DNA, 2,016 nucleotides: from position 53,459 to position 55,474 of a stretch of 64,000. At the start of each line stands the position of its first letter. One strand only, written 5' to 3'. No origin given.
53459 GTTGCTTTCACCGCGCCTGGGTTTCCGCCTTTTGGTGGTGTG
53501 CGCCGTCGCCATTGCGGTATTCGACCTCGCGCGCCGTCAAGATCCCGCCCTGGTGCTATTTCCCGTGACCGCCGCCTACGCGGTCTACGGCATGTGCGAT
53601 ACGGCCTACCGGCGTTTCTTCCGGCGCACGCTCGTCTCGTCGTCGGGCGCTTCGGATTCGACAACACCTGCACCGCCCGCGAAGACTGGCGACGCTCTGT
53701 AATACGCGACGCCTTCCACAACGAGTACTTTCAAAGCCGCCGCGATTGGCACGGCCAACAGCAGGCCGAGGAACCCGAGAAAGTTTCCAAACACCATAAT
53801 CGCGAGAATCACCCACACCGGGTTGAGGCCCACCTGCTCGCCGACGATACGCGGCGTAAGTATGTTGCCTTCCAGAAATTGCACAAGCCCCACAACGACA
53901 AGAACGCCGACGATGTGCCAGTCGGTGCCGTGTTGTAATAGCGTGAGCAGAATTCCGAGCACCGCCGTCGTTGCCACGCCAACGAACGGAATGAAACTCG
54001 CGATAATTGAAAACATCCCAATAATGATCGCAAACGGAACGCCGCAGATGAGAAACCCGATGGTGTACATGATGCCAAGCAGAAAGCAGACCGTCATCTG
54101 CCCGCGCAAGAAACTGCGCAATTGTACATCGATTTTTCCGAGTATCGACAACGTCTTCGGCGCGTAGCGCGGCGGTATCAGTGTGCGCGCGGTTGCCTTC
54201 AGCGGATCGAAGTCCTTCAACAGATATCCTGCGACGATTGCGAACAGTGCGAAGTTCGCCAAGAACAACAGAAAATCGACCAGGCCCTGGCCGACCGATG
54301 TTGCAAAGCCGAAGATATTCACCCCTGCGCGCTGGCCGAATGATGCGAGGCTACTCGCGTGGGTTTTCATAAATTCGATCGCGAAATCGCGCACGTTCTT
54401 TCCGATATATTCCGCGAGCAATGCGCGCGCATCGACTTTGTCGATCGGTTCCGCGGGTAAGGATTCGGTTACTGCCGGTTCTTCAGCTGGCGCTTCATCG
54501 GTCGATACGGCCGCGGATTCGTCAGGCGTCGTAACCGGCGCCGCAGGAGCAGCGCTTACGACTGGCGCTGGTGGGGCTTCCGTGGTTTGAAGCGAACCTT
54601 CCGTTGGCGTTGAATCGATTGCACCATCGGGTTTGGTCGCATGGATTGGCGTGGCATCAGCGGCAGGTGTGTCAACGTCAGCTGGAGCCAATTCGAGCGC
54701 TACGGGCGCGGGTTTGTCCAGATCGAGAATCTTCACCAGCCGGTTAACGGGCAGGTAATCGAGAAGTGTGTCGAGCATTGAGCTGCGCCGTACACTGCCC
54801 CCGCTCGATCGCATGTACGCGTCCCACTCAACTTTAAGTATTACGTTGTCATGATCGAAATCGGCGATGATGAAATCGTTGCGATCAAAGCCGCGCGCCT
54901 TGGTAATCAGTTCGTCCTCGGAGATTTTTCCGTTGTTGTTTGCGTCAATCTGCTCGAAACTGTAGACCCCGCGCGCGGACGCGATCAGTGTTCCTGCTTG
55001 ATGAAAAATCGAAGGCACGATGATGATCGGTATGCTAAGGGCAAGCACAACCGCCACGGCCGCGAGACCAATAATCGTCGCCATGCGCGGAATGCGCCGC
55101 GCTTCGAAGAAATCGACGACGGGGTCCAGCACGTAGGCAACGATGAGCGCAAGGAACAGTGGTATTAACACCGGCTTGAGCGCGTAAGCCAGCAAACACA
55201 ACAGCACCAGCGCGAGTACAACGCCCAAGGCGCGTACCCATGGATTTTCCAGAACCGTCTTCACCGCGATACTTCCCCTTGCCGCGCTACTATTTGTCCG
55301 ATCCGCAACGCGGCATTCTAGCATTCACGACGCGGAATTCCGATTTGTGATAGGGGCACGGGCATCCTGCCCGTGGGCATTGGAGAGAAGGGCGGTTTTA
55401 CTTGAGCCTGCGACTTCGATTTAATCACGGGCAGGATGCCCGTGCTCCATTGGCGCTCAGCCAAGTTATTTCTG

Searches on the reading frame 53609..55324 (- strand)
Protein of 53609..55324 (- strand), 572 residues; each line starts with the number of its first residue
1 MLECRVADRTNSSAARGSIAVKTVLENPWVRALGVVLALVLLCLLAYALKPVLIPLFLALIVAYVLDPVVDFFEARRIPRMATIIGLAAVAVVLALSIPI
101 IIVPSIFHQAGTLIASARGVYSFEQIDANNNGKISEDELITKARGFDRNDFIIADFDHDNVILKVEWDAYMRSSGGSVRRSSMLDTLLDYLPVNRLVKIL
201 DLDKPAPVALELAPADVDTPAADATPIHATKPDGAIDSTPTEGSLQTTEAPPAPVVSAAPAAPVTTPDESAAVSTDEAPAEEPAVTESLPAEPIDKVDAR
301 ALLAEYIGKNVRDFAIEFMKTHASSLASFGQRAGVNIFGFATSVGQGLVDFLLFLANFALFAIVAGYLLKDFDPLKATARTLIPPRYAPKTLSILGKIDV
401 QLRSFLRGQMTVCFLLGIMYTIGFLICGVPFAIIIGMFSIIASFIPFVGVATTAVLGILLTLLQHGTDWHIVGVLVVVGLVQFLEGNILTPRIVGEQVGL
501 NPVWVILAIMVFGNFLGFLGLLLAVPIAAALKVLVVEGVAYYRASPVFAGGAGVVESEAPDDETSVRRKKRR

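Call 45: search_protein_families(library=pfam, proteins=[window:53609-55324:-], max_evalue=0.00001)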
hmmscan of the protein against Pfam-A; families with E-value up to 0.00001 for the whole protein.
window:53609-55324:- (572 aa): 1 family
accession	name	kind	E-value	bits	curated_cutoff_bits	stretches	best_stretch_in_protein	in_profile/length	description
PF01594.21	AI-2E_transport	-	2.2e-51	175.4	34.3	2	322-535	118-323/327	AI-2E family transporter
